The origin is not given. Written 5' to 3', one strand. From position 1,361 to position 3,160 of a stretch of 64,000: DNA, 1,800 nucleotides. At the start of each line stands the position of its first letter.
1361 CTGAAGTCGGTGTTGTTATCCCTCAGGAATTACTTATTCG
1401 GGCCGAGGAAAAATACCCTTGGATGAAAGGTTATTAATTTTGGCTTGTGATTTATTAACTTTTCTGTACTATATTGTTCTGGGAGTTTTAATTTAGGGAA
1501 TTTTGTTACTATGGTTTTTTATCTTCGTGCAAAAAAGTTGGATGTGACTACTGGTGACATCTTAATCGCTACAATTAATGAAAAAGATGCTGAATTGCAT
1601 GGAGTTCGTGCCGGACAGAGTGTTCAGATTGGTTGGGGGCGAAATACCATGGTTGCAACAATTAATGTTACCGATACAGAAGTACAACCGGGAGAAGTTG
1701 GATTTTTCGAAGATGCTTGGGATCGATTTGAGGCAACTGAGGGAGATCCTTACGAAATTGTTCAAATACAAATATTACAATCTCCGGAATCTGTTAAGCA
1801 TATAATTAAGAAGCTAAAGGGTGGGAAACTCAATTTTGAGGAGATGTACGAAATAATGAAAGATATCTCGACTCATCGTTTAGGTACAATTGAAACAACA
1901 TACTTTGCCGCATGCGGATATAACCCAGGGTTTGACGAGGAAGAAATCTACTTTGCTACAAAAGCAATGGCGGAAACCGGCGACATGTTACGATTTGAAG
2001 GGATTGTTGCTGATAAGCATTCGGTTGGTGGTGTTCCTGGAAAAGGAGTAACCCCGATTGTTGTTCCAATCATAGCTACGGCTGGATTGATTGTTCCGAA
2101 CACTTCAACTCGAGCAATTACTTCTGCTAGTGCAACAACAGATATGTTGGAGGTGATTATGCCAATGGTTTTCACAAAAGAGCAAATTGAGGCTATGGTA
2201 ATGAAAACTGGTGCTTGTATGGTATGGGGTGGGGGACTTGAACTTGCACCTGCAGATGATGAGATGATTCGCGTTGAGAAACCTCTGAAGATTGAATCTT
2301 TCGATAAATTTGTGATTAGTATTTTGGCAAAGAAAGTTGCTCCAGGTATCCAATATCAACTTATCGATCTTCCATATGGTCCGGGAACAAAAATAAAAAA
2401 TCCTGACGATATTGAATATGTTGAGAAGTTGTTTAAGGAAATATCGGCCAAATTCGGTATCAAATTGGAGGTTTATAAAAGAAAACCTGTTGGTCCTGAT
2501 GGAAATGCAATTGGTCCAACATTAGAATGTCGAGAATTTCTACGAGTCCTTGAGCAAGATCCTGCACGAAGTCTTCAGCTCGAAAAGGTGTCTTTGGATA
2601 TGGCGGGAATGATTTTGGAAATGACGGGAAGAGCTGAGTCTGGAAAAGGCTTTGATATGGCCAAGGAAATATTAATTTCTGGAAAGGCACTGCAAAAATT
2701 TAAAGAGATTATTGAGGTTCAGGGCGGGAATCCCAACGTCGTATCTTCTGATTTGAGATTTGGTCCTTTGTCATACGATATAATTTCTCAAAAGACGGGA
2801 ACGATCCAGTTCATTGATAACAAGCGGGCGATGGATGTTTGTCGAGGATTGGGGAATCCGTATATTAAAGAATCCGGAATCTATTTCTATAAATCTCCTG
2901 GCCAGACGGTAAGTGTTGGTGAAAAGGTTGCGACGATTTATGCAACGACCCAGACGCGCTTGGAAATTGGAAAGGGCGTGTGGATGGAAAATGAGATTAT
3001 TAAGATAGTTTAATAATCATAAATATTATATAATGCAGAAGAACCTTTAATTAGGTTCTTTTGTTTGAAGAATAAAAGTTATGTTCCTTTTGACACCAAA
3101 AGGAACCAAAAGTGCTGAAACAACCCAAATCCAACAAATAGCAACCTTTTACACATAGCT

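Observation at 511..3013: Archaeal-type AMP salvage pair (R15P isomerase and AMP phosphorylase) with no RuBisCO in the window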

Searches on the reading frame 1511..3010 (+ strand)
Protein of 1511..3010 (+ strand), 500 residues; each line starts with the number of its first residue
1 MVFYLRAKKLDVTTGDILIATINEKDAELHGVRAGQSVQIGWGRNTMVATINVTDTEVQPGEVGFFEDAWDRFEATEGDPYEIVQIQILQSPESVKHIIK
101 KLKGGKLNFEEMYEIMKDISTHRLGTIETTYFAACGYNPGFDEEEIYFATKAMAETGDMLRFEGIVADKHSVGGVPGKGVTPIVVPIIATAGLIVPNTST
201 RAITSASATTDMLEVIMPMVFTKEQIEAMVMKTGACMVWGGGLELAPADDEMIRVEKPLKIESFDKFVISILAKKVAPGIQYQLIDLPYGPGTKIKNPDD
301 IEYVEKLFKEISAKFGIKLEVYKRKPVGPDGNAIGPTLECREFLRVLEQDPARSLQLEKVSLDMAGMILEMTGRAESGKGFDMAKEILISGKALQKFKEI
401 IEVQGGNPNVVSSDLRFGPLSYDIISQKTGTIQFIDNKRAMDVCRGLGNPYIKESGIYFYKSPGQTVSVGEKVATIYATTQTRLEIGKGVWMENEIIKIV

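Call 3: search_protein_families(library=pfam, proteins=[window:1511-3010:+])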
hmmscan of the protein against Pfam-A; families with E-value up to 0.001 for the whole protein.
window:1511-3010:+ (500 aa): 4 families
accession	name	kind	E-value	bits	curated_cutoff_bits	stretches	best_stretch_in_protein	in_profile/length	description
PF00591.27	Glycos_transf_3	-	3.4e-08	33.9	27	1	165-263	3-102/253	Glycosyl transferase family, a/b domain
PF02885.22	Glycos_trans_3N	-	6.9e-07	29.4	26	1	98-157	4-63/63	Glycosyl transferase family, helical bundle domain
PF07831.19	PYNP_C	-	0.00015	21.8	27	1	453-484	30-61/75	Pyrimidine nucleoside phosphorylase C-terminal domain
PF01568.27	Molydop_binding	-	0.00077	19.9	26.8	0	20-71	32-82/110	Molydopterin dinucleotide binding domain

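Call 4: search_protein_families(library=ncbifam, proteins=[window:1511-3010:+])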
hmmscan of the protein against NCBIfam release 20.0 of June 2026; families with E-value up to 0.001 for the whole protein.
window:1511-3010:+ (500 aa): 9 families
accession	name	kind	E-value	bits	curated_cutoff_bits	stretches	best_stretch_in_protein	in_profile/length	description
NF003338.0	PRK04350.1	subfamily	3.8e-136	454.4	434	1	5-488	3-483/502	thymidine phosphorylase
TIGR03327.1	AMP_phos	equivalog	2.8e-135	451.7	535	1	5-498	2-491/500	AMP phosphorylase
TIGR02645.1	ARCH_P_rylase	hypoth_equivalog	5.3e-131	437.4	434.6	1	8-486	4-478/493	putative thymidine phosphorylase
TIGR02644.1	Y_phosphoryl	subfamily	5.5e-50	170.4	409.05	1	98-485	5-404/417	pyrimidine-nucleoside phosphorylase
NF004490.0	PRK05820.1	equivalog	1.5e-44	152.3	269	1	98-485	9-410/439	thymidine phosphorylase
NF004747.0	PRK06078.1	equivalog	2.3e-34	118.7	559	1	95-486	4-407/434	pyrimidine-nucleoside phosphorylase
TIGR02643.1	T_phosphoryl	equivalog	8.9e-30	103.9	570.7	1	98-436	6-351/437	thymidine phosphorylase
TIGR01245.1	trpD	equivalog_domain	3.9e-06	26.4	199.05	0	103-237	6-145/330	anthranilate phosphoribosyltransferase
NF011201.0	PRK14607.1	equivalog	5.2e-05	22.1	670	0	91-237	191-342/534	bifunctional anthranilate synthase component II/anthranilate phosphoribosyltransferase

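Call 9: search_solved_structures(query=window:1511-3010:+, show_alignments=2, max_evalue=0.00001)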
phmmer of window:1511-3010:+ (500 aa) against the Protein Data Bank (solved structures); distinct sequences matched with E-value up to 0.00001: 14.
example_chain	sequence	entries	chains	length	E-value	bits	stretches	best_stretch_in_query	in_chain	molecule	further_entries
4ga5_B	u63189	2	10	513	1.6e-92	314.2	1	9-486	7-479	Putative thymidine phosphorylase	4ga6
4ga4_A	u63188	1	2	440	2.1e-86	294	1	92-486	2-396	Putative thymidine phosphorylase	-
2dsj_A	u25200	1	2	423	2.7e-28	102.4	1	106-479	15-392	Pyrimidine-nucleoside (Thymidine) phosphorylase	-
7m7k_B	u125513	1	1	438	7.5e-27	97.6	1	96-486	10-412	Pyrimidine-nucleoside phosphorylase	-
5oln_A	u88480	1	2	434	1.7e-26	96.4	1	96-484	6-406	Pyrimidine-nucleoside phosphorylase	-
1brw_A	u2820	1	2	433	5.8e-26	94.7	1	97-486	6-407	PROTEIN (PYRIMIDINE NUCLEOSIDE PHOSPHORYLASE)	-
5ep8_A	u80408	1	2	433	2.7e-25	92.5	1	96-484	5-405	Pyrimidine-nucleoside phosphorylase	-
2j0f_A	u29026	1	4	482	2.9e-23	85.8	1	139-411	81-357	THYMIDINE PHOSPHORYLASE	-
3h5q_A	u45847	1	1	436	8.2e-23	84.3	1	105-482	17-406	Pyrimidine-nucleoside phosphorylase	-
1uou_A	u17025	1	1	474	2.6e-22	82.7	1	139-411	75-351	THYMIDINE PHOSPHORYLASE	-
2wk5_A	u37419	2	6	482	2.7e-22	82.6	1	139-411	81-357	THYMIDINE PHOSPHORYLASE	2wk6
1azy_A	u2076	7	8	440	1e-12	51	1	101-421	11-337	THYMIDINE PHOSPHORYLASE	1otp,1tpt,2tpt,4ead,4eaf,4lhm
5ey3_A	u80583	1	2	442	1.5e-12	50.5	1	101-437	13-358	Thymidine phosphorylase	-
4x46_A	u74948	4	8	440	1.5e-12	50.4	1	101-437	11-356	Thymidine phosphorylase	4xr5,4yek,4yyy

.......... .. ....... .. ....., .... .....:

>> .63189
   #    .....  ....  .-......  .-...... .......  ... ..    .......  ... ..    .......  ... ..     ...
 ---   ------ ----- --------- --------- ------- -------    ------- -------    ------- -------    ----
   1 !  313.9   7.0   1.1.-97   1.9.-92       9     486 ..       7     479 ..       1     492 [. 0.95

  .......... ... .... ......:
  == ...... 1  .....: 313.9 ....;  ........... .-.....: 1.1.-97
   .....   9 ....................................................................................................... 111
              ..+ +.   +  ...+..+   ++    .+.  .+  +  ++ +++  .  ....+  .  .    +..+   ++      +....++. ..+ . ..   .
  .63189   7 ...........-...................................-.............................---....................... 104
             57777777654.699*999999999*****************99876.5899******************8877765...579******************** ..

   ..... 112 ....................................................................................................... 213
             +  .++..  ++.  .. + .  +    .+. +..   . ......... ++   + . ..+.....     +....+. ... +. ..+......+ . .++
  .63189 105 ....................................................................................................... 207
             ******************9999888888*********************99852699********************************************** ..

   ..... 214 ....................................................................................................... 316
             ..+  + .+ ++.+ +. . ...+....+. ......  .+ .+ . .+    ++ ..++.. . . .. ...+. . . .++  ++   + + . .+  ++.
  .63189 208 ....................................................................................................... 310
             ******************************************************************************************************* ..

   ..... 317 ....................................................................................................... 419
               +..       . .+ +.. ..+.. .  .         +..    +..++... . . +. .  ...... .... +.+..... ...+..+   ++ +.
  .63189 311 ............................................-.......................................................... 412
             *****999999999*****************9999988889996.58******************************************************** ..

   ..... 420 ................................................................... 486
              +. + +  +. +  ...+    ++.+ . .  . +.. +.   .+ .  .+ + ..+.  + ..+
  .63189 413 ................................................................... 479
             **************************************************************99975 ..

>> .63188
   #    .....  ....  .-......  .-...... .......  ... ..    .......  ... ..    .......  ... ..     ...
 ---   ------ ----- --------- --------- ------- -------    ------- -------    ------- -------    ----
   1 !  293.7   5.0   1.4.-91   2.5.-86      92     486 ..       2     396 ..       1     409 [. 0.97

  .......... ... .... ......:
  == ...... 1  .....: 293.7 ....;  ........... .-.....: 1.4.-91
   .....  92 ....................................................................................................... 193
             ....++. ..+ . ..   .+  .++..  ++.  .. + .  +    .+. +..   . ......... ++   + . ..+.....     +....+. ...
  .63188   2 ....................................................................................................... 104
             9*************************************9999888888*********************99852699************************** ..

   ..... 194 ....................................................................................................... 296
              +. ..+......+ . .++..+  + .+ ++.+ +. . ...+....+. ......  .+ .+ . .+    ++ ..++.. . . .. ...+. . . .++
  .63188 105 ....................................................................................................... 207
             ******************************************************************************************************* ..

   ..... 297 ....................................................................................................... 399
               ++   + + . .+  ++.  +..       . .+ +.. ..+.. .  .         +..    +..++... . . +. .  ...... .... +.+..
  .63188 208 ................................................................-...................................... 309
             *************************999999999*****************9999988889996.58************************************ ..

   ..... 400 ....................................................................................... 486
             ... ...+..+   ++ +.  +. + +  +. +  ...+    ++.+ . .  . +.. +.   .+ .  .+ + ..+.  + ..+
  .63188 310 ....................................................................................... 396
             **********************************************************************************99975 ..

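Call 10: find_encoding_contigs(protein=window:1511-3010:+, flank=10000, max_places=6)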
Protein window:1511-3010:+ (500 aa): no gene with exactly this product is on record in the collection.

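Call 11: find_homologous_proteins(query=window:1511-3010:+)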
Query window:1511-3010:+ (500 aa): 4544 proteins with E <= 0.001 among 8000 candidates; the best 120 are listed.
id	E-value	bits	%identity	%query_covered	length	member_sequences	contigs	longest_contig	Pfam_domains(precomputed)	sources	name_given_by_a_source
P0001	0.0e+0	1116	100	100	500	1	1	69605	PF00591.28,PF02885.23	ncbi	-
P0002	0.0e+0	1020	89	100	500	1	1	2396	PF07831.20,PF00591.28,PF02885.23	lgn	-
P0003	5.3e-282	954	81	100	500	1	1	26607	PF07831.20,PF00591.28,PF02885.23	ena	-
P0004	1.3e-264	897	76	100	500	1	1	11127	PF07831.20,PF00591.28,PF02885.23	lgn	-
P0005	7.7e-250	848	71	100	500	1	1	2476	PF07831.20,PF00591.28,PF02885.23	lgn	-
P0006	1.9e-247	840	72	100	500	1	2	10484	PF07831.20,PF00591.28,PF02885.23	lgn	-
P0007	4.1e-245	832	72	99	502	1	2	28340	PF07831.20,PF00591.28,PF02885.23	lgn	-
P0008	9.5e-242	821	71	100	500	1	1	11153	PF00591.28,PF02885.23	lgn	-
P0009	2.4e-240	817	70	99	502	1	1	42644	PF07831.20,PF00591.28,PF02885.23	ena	-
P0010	1.9e-175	603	55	98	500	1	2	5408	PF07831.20,PF00591.28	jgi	jgi:putative thymidine phosphorylase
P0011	8.6e-175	600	55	100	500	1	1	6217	PF07831.20,PF00591.28,PF02885.23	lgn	-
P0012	9.4e-174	597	53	100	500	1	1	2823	PF07831.20,PF00591.28,PF02885.23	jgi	jgi:putative thymidine phosphorylase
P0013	1.1e-173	597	53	100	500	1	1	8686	PF07831.20,PF00591.28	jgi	jgi:AMP phosphorylase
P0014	5.7e-173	594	54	100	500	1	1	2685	PF07831.20,PF00591.28,PF02885.23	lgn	-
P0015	1.5e-172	593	53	100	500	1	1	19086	PF07831.20,PF00591.28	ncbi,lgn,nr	ncbi:hypothetical protein JW766_05415 [Candidatus Dojkabacteria bacterium]|nr:hypothetical protein [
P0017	5.7e-172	591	54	98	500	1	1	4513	PF07831.20,PF00591.28,PF02885.23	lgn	-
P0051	1.1e-156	541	51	100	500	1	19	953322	PF07831.20,PF00591.28,PF02885.23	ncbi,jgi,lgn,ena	jgi:AMP phosphorylase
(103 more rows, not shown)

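Call 12: find_encoding_contigs(protein=P0001, flank=10000, max_places=3)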
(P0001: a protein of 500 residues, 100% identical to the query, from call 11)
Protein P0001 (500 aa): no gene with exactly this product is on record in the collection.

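Call 13: find_encoding_contigs(protein=P0003, flank=10000, max_places=3)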
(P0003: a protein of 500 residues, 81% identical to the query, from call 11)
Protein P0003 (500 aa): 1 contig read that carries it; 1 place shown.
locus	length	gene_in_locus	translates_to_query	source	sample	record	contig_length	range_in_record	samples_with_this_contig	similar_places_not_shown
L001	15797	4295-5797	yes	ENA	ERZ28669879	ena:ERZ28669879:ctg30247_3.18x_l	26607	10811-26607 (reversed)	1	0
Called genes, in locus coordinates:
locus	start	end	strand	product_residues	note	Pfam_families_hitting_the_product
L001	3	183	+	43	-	?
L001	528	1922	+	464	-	PF01743:PolyA_pol, PF12627:PolyA_pol_RNAbd, PF01966:HD (weak), PF13735:tRNA_NucTran2_2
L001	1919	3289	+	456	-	PF00753:Lactamase_B, PF23023:Anti-Pycsar_Apyc1 (weak), PF12706:Lactamase_B_2 (weak), PF16661:Lactamase_B_6, PF10996:Beta-Casp, PF07521:RMMBL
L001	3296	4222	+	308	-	PF01008:IF-2B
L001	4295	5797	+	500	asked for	PF02885:Glycos_trans_3N (weak), PF00591:Glycos_transf_3 (weak), PF07831:PYNP_C (weak)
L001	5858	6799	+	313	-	PF01207:Dus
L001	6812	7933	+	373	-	PF01926:MMR_HSR1, PF02421:FeoB_N, PF06071:YchF-GTPase_C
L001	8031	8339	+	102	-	PF01250:Ribosomal_S6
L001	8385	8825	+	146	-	PF00436:SSB, PF11325:DUF3127 (weak)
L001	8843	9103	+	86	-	PF01084:Ribosomal_S18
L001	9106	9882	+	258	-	-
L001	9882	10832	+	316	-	-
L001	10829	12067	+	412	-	PF22694:CtpB_N-like, PF00595:PDZ (weak), PF13180:PDZ_2 (faint), PF17820:PDZ_6 (weak), PF03572:Peptidase_S41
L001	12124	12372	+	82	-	-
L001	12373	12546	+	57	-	PF13365:Trypsin_2 (weak)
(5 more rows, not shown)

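Call 14: find_encoding_contigs(protein=P0009, flank=10000, max_places=3)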
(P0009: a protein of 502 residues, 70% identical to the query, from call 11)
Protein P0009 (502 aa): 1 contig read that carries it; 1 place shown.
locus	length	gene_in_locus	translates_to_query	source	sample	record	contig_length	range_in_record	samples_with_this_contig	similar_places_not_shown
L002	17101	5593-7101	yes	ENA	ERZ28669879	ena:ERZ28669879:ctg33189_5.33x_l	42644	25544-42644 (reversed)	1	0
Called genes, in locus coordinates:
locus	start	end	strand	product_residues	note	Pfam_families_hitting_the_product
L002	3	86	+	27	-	?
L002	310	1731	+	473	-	PF01406:tRNA-synt_1e, PF09334:tRNA-synt_1g (weak), PF23493:CysS_C (weak)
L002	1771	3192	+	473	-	PF01743:PolyA_pol, PF12627:PolyA_pol_RNAbd, PF01966:HD, PF13735:tRNA_NucTran2_2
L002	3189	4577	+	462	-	PF00753:Lactamase_B, PF23023:Anti-Pycsar_Apyc1 (weak), PF12706:Lactamase_B_2 (faint), PF16661:Lactamase_B_6, PF10996:Beta-Casp, PF07521:RMMBL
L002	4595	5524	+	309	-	PF01008:IF-2B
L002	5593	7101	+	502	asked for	PF02885:Glycos_trans_3N, PF00591:Glycos_transf_3 (weak), PF07831:PYNP_C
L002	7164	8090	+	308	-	PF01207:Dus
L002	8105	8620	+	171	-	PF01926:MMR_HSR1, PF02421:FeoB_N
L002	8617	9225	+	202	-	PF06071:YchF-GTPase_C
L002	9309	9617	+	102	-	PF01250:Ribosomal_S6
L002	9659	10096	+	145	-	PF00436:SSB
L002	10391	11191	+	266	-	-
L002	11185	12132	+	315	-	-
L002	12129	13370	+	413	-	PF22694:CtpB_N-like (weak), PF00595:PDZ, PF13180:PDZ_2 (weak), PF17820:PDZ_6, PF03572:Peptidase_S41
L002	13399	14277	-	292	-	PF17827:PrmC_N, PF05175:MTS, PF06325:PrmA (weak), PF13649:Methyltransf_25 (faint), PF13847:Methyltransf_31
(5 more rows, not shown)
